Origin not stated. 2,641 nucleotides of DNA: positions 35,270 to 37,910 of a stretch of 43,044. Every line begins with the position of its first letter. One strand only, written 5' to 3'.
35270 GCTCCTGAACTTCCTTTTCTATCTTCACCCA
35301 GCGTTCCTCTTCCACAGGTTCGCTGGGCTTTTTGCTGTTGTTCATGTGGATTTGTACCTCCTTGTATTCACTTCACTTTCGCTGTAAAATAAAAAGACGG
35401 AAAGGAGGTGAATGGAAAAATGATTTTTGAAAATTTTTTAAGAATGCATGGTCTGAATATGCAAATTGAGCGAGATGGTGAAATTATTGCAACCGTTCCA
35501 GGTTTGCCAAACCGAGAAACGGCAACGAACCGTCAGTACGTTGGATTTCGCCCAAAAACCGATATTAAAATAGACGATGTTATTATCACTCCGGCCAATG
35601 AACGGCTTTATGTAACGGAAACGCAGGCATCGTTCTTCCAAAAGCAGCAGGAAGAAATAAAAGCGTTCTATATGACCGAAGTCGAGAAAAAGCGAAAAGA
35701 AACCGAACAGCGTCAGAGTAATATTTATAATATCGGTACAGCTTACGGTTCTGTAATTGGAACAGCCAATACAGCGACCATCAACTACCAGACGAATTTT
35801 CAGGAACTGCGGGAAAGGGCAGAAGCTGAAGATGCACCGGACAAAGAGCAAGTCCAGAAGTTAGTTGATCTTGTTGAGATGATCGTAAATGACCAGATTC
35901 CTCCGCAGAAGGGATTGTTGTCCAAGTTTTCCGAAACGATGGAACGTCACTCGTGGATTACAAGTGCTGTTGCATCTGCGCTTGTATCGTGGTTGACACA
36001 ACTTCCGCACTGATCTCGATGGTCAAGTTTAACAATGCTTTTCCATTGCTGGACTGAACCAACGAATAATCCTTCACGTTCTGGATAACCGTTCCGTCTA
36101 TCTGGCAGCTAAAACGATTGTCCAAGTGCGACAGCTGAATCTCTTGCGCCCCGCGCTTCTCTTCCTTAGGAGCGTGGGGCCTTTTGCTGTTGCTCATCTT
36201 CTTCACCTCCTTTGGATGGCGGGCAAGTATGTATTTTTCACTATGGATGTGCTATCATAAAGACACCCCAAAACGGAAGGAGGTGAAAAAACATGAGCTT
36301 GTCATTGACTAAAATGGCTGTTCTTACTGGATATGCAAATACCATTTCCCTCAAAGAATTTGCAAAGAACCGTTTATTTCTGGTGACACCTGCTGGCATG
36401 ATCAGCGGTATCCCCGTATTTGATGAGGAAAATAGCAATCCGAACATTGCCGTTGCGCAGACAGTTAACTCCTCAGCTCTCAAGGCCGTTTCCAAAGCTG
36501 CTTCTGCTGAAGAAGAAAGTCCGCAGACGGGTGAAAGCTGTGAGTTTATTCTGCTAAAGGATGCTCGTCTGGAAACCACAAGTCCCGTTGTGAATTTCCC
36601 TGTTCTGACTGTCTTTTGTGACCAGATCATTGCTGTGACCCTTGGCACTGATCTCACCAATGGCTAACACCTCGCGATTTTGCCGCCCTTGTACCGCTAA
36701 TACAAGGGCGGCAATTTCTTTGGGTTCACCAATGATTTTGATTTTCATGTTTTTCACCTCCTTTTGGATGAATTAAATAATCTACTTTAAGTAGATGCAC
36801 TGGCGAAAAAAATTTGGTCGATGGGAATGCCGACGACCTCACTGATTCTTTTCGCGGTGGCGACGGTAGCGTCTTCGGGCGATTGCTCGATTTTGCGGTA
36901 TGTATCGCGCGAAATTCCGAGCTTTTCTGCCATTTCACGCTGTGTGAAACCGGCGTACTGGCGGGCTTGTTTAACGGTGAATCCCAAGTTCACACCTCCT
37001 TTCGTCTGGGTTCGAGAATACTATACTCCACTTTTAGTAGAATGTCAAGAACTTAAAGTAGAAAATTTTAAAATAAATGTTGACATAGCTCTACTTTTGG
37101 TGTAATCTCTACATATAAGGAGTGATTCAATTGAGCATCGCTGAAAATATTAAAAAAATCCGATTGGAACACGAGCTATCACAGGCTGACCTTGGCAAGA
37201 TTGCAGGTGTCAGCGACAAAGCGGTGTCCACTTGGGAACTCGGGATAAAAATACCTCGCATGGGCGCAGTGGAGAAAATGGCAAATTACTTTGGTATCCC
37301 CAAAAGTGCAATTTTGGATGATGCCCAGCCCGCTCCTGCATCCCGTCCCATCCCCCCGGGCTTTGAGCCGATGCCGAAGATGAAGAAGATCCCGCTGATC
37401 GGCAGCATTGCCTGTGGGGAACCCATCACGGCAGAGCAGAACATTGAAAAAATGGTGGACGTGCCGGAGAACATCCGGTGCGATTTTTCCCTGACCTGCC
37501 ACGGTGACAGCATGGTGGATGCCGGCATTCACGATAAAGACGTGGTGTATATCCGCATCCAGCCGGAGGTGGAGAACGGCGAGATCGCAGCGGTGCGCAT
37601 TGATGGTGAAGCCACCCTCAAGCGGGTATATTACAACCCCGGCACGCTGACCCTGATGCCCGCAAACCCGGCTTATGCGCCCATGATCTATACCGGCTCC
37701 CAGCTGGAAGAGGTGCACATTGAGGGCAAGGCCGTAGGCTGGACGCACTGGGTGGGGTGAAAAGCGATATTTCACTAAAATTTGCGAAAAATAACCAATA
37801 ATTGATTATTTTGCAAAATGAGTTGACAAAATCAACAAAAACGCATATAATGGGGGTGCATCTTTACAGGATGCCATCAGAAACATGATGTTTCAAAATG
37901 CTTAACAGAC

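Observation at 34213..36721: Three tandem promoter-ORF-terminator morons embedded antisense inside the early lytic operon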

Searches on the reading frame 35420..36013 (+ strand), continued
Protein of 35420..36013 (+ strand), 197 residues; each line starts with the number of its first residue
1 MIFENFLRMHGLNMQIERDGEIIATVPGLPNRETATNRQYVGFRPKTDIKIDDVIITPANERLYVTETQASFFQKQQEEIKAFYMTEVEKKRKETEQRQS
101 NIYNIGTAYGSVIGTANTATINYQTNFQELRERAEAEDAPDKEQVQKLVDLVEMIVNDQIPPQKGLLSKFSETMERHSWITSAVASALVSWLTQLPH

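Call 90: find_related_loci(query=A1, collection=genome_contigs, flank=3000)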
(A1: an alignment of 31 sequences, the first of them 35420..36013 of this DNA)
Query A1 (197 aa) in genome_contigs; peptide patterns used: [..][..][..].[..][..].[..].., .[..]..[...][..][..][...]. (x = any residue, [..] = any of these).
90 stretches matched a pattern; 8 encode a relative of the query (tblastn E <= 1e-3); 8 distinct loci.
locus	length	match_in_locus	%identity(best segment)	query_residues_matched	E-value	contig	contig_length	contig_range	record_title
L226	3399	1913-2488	56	4-197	3e-62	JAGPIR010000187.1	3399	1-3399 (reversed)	MAG: Brachymonas sp. isolate Gw_UH_bin_125 Gw_UH_79913_length_3399_cov_4.415342, whole genome shotgun sequence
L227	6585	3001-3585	45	2-197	6e-58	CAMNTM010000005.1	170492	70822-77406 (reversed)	MAG: uncultured Lachnospiraceae bacterium isolate SRR19792994_bin.13_metawrap_v1.3_MAG genome assembly, contig: ERZ12290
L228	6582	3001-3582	42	1-197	3e-57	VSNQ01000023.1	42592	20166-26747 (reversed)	MAG: Lachnospiraceae bacterium isolate SC1197_S50_bin.2 SC1197_S50_SC1197_S50_bin.2_contig_23, whole genome shotgun sequ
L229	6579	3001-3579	44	3-197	1e-58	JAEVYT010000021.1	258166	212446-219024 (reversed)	MAG: Bacillota bacterium isolate OH_PBB_142 k127_1905743, whole genome shotgun sequence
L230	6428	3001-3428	77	1-197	2e-49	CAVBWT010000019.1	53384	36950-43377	Lawsonibacter asaccharolyticus isolate H07663-L1_cleanbin_000015 genome assembly, contig: Spades_H07663-L1_contig_314, w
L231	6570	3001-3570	42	6-196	1e-47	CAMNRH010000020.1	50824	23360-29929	MAG: uncultured Lachnospiraceae bacterium isolate SRR19792994_bin.73_metawrap_v1.3_MAG genome assembly, contig: ERZ12290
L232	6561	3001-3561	35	6-192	2e-40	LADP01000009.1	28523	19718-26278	MAG: Peptococcaceae bacterium BRH_c8a BRHa_1000250, whole genome shotgun sequence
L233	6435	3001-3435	37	6-150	6e-28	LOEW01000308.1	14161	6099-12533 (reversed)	MAG: Desulfosporosinus sp. BRH_c37 BRHa_1007382, whole genome shotgun sequence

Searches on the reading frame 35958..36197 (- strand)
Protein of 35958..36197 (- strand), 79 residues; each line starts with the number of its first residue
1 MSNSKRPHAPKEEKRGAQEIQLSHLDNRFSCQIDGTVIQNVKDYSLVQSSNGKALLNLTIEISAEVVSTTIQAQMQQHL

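Call 10: search_protein_families(library=phrogs, proteins=[window:35958-36197:-], max_evalue=0.1)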
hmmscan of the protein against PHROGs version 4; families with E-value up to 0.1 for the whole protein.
window:35958-36197:- (79 aa): 1 family
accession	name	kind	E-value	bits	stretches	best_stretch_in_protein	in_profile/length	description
phrog_33753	-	head and packaging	0.024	15.7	1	35-64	6-35/46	head protein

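Call 11: search_protein_families(library=padloc, proteins=[window:35958-36197:-], max_evalue=0.1)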
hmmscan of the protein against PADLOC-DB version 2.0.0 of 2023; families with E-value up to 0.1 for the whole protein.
window:35958-36197:- (79 aa): 0 families

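Call 46: search_protein_families(library=pfam, proteins=[window:35958-36197:-], max_evalue=1)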
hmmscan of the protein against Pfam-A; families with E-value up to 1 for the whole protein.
window:35958-36197:- (79 aa): 0 families

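Call 67: search_solved_structures(query=A4, max_evalue=1)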
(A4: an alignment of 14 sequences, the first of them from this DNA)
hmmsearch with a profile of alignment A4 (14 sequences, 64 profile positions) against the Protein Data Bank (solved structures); distinct sequences matched with E-value up to 1: 1.
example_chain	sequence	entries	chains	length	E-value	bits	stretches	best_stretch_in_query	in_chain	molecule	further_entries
7uvg_A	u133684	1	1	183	0.66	12.9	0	3-32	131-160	Coh5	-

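Call 81: search_protein_families(library=ncbifam, proteins=[window:35958-36197:-], max_evalue=0.1)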
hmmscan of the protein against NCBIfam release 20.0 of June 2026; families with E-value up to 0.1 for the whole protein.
window:35958-36197:- (79 aa): 0 families

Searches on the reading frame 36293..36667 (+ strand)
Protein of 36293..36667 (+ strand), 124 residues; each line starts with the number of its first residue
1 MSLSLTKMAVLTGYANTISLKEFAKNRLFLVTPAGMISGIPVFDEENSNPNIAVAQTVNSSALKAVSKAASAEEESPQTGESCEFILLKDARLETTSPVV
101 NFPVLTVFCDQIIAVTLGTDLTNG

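Call 5: search_protein_families(library=pfam, proteins=[window:36293-36667:+], max_evalue=0.1)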
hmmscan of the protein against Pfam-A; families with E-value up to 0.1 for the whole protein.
window:36293-36667:+ (124 aa): 0 families

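Call 6: search_protein_families(library=phrogs, proteins=[window:36293-36667:+], max_evalue=0.1)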
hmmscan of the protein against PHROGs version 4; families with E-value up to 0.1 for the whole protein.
window:36293-36667:+ (124 aa): 1 family
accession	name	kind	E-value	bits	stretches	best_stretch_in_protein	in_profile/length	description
phrog_3773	-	unknown function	2.1e-09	38.7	1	20-118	16-106/109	-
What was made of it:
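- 36293..36667 (+): Cargo gene C, 124 aa, small and soluble, function unknown. It matches phrog_3773 at 2.1e-9 (call 6).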

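Call 11: search_protein_families(library=padloc, proteins=[window:36293-36667:+], max_evalue=0.1)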
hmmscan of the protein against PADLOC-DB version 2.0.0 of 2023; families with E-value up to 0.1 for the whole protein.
window:36293-36667:+ (124 aa): 0 families

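Call 14: find_homologous_proteins(query=window:36293-36667:+)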
Query window:36293-36667:+ (124 aa): 39 proteins with E <= 0.001 among 46 candidates.
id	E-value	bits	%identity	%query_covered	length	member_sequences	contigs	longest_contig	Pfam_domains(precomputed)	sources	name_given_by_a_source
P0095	3.7e-70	251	99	100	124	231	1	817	-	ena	-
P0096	1.3e-69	249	98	100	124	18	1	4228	-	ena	-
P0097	4.4e-68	244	98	100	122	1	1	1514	-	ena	-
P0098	4.9e-68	244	98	100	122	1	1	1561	-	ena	-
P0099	4.7e-67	241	98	100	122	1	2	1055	-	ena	-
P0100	2.5e-65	235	96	100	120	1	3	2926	-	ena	-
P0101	2.9e-65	235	97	100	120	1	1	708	-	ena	-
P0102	1.6e-61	223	98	90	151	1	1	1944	-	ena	-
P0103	3.5e-61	222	100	83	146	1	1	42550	-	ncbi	ncbi:MAG: hypothetical protein ACLTYL_00315 [Faecalibacterium sp.]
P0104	1.2e-58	214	91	100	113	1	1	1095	-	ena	-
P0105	8.8e-54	198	100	80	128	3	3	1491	-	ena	-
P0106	1.5e-48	181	74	99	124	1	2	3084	-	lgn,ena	-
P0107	1.1e-47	179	73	99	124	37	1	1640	-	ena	-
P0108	8.8e-47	176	75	99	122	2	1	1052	-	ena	-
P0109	2.8e-46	174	72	99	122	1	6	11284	-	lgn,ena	-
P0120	1.4e-42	162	72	99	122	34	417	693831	-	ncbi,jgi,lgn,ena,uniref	ncbi:hypothetical protein [Ruminococcus sp.]|jgi:hypothetical protein|uniref:hypothetical protein n=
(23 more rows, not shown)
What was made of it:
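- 36293..36667 (+): There are 39 homologues (call 14).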

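Call 19: find_encoding_contigs(protein=P0120, flank=6000, max_places=5)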
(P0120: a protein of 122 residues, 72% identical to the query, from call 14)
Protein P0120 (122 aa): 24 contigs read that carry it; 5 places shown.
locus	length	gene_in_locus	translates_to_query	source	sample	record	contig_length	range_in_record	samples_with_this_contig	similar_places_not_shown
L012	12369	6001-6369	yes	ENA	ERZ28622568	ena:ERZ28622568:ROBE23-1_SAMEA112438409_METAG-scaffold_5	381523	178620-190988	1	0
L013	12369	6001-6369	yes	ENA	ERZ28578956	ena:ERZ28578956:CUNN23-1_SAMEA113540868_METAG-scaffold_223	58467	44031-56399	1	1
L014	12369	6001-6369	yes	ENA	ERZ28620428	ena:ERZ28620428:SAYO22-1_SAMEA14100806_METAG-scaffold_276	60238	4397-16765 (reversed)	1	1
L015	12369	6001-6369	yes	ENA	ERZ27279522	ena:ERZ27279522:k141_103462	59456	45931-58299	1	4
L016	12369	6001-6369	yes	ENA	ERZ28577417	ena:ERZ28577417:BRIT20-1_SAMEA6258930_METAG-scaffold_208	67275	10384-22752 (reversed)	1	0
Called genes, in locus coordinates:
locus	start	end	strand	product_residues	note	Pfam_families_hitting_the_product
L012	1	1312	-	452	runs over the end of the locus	PF00145:DNA_methylase (faint)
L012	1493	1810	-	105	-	-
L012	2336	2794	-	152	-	-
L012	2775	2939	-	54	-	-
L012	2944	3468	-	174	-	-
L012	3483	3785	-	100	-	-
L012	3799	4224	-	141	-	-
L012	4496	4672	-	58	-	-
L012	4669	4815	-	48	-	-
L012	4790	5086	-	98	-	-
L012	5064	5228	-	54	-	-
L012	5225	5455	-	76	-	-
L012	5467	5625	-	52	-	-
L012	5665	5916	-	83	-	-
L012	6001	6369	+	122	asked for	-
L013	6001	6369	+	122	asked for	-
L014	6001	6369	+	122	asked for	-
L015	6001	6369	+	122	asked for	-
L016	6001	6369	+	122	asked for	-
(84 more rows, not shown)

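Call 37: predict_structure(alignment_id=A3)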
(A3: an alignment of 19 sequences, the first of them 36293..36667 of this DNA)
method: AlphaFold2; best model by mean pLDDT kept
length: 124 residues; sequences in the alignment: 19
mean_pLDDT: 46.2   pTM: 0.33
mean pLDDT of the five models: 46.2, 42.7, 42.3, 41.2, 40.6
residues with pLDDT >= 90: 0; 70-90: 0; 50-70: 52; < 50: 72
segments of 3 or more residues with pLDDT < 50: 1-10, 33-36, 69-113, 120-124
pLDDT, mean of each block of 10 residues (from residue 1): 42 51 57 49 54 53 51 41 32 35 42 51 38
secondary structure, 60 per line:
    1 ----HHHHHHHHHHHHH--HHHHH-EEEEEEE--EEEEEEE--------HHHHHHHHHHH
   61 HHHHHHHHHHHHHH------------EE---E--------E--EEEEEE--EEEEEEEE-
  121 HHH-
elements in order: H5-17 H20-24 E26-32 E35-41 H50-74 E104-109 E112-119
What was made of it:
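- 36293..36667 (+): The structure model is unusable at pLDDT 46 (call 37).
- Tried and rejected: The model of C had pLDDT 46, so I did not run a fold search on it (call 37).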

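Call 62: find_related_loci(query=A3, collection=viral_contigs, flank=5000)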
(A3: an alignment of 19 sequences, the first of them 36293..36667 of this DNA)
Query A3 (124 aa) in viral_contigs; peptide patterns used: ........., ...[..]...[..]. (x = any residue, [..] = any of these).
53 stretches matched a pattern; 24 encode a relative of the query (tblastn E <= 1e-3); 24 distinct loci.
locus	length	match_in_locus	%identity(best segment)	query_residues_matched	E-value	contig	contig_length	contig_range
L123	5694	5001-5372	100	1-124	5e-80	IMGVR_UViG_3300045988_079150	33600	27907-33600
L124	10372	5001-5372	100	1-124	5e-80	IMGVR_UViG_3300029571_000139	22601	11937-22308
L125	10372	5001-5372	100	1-124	5e-80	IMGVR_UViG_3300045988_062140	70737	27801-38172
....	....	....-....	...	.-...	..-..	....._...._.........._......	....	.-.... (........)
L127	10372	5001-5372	100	1-124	5e-80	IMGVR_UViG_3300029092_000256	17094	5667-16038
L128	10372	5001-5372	100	1-124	5e-80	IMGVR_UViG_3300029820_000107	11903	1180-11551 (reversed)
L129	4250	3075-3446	100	1-124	5e-80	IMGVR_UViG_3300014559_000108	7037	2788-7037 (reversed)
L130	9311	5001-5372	100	1-124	5e-80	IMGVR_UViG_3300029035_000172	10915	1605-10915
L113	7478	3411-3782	100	1-124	5e-80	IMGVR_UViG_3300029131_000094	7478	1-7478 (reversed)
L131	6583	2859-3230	100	1-124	5e-80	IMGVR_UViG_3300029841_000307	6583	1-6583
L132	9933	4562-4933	100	1-124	5e-80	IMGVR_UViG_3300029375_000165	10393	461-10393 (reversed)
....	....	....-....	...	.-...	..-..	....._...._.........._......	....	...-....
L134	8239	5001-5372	100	1-124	5e-80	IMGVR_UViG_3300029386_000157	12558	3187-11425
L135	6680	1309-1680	100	1-124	5e-80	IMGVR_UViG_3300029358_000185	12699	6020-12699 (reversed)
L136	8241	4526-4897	100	1-124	5e-80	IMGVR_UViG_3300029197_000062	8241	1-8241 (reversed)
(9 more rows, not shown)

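Call 65: search_solved_structures(query=A3, max_evalue=1)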
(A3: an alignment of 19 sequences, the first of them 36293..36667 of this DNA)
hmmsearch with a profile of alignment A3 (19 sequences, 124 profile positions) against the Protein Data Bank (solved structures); distinct sequences matched with E-value up to 1: 0.

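Call 81: search_protein_families(library=ncbifam, proteins=[window:36293-36667:+], max_evalue=0.1)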
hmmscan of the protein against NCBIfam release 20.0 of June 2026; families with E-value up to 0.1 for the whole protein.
window:36293-36667:+ (124 aa): 0 families

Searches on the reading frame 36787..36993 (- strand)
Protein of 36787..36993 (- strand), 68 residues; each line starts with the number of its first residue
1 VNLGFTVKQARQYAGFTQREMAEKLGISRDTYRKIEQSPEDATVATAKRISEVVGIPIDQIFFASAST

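Call 5: search_protein_families(library=pfam, proteins=[window:36787-36993:-], max_evalue=0.1)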
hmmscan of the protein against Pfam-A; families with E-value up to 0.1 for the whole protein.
window:36787-36993:- (68 aa): 18 families
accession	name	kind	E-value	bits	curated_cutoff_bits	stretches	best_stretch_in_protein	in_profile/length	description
PF01381.28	HTH_3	-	3.6e-12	46.5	23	1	7-60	1-54/55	Helix-turn-helix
PF13560.12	HTH_31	-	5.9e-09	36.5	27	1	3-57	2-57/64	Helix-turn-helix domain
PF12844.13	HTH_19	-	3.5e-08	33.7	30.2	1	7-61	4-58/64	Helix-turn-helix domain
PF20432.4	Xre-like-HTH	-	4.5e-05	24.1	25.8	1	7-43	15-51/63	Antitoxin Xre-like helix-turn-helix domain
PF13384.12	HTH_23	-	7.1e-05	23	24.6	1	11-35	12-37/50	Homeodomain-like domain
PF04545.22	Sigma70_r4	-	0.00019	21.3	24.1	1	9-36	14-41/50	Sigma-70, region 4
PF13518.12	HTH_28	-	0.0009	19.7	25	1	14-36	11-33/52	Helix-turn-helix domain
PF08281.18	Sigma70_r4_2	-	0.0021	18.1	25.7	1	11-33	22-44/54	Sigma-70, region 4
PF02954.25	HTH_8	-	0.0037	17.4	22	1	12-35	15-39/42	Bacterial regulatory protein, Fis family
PF13413.12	HTH_25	-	0.0058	16.9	24.6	1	8-38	3-33/62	Helix-turn-helix domain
PF13412.12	HTH_24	-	0.006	16.6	21.9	1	17-31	19-33/48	Winged helix-turn-helix DNA-binding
PF13443.12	HTH_26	-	0.0062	17.2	22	1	15-62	10-58/63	Cro/C1-type HTH DNA-binding domain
PF07700.20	HNOB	-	0.043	14.2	25.5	1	16-64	19-67/163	Haem-NO-binding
PF13022.12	HTH_Tnp_1_2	-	0.066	13.8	27.9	1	12-37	23-48/122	Helix-turn-helix of insertion element transposase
PF04967.18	HTH_10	-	0.073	13.3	23.1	0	17-34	25-42/53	HTH DNA binding domain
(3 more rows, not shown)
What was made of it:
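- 36787..36993 (-): cro-like HTH gene, the first gene of the lytic operon. HTH_3 at 3.6e-12 (call 5).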

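Call 6: search_protein_families(library=phrogs, proteins=[window:36787-36993:-], max_evalue=0.1)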
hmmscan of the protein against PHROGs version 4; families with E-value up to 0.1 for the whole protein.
window:36787-36993:- (68 aa): 49 families (the best 25 are shown)
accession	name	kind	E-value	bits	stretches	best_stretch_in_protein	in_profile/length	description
phrog_8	-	transcription regulation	9.6e-11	42.7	1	1-61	75-135/346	transcriptional regulator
phrog_7241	-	transcription regulation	1.6e-10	42.1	1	7-61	66-120/122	transcriptional regulator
phrog_3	-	transcription regulation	3.7e-10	41.1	1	1-64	87-148/430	transcriptional repressor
phrog_5823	-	transcription regulation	9.1e-09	35.9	1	2-62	6-67/404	transcriptional regulator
phrog_2328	-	transcription regulation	2.1e-08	35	1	8-59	21-72/128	transcriptional repressor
phrog_1373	-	transcription regulation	8.5e-08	33.4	1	7-60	68-121/166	transcriptional regulator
phrog_6962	-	unknown function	1.7e-07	32.4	1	4-49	3-48/73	-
phrog_2439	-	transcription regulation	2.3e-07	31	1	7-63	12-67/367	transcriptional regulator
phrog_955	-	DNA, RNA and nucleotide metabolism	4.2e-07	30.8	1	3-38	25-60/142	HTH DNA binding protein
phrog_2967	-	transcription regulation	0.00019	22.1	1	8-56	16-64/225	transcriptional regulator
phrog_3557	-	transcription regulation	0.00038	21.7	1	16-67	26-77/142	transcriptional regulator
phrog_2104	-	unknown function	0.00042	21.5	1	7-45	44-82/103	-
phrog_4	-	transcription regulation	0.0006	19.9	1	4-62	138-192/400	transcriptional repressor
phrog_2339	-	DNA, RNA and nucleotide metabolism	0.00067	20.6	1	3-56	26-80/98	HTH DNA binding protein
phrog_4583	-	transcription regulation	0.00068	20.6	1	7-61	15-69/81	transcriptional repressor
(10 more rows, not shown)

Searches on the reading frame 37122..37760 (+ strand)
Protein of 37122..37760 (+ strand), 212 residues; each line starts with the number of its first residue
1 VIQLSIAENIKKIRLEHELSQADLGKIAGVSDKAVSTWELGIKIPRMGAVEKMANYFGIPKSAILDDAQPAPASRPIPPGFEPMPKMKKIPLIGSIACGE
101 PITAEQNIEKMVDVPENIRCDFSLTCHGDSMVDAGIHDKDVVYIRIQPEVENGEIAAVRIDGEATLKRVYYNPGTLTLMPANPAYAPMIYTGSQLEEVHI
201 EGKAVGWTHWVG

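Call 5: search_protein_families(library=pfam, proteins=[window:37122-37760:+], max_evalue=0.1)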
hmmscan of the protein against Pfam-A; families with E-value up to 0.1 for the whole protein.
window:37122-37760:+ (212 aa): 6 families
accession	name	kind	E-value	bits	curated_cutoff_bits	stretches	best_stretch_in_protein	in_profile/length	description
PF00717.28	Peptidase_S24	-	5.7e-27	94.2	23.3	1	91-205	1-116/116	Peptidase S24-like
PF01381.28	HTH_3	-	8e-11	42.2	23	1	10-60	1-51/55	Helix-turn-helix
PF13560.12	HTH_31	-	3.1e-06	27.8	27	1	11-60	7-57/64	Helix-turn-helix domain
PF12844.13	HTH_19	-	2.7e-05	24.4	30.2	1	8-67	2-61/64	Helix-turn-helix domain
PF14549.12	P22_Cro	-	0.017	15.3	30.2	0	21-46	12-35/60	DNA-binding transcriptional regulator Cro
PF13443.12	HTH_26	-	0.045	14.4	22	1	9-59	1-52/63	Cro/C1-type HTH DNA-binding domain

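Call 6: search_protein_families(library=phrogs, proteins=[window:37122-37760:+], max_evalue=0.1)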
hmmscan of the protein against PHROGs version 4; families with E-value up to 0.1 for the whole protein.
window:37122-37760:+ (212 aa): 22 families
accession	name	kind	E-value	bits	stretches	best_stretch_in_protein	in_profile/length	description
phrog_4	-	transcription regulation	6.3e-41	141.7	1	4-210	135-338/400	transcriptional repressor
phrog_811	-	DNA, RNA and nucleotide metabolism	6.5e-16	59.1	1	86-202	8-126/140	UmuD-like protein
phrog_6201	-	transcription regulation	8.5e-13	49.3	1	110-209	16-116/121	CI-like repressor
phrog_8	-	transcription regulation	9.6e-13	49.3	1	5-64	76-135/346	transcriptional regulator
phrog_2967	-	transcription regulation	1.2e-10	42.3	1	5-72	10-77/225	transcriptional regulator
phrog_3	-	transcription regulation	3.5e-09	37.9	1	3-71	86-152/430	transcriptional repressor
phrog_2439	-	transcription regulation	1.1e-07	32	1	7-68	9-70/367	transcriptional regulator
phrog_2104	-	unknown function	1.8e-06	29.1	1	7-51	41-85/103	-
phrog_5823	-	transcription regulation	2.8e-06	27.7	1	4-74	5-76/404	transcriptional regulator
phrog_1373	-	transcription regulation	1.7e-05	25.9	1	5-63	63-121/166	transcriptional regulator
phrog_32768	-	unknown function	3.1e-05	23.9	1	5-64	9-69/446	-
phrog_10470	-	DNA, RNA and nucleotide metabolism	4.9e-05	24.1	1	131-193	1-61/79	UmuD-like protein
phrog_2328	-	transcription regulation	6.4e-05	23.7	1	5-62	15-72/128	transcriptional repressor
phrog_8558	-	unknown function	6.9e-05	24.1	1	119-189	18-92/114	-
phrog_38149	-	unknown function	0.00016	22.7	1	5-63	8-66/190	-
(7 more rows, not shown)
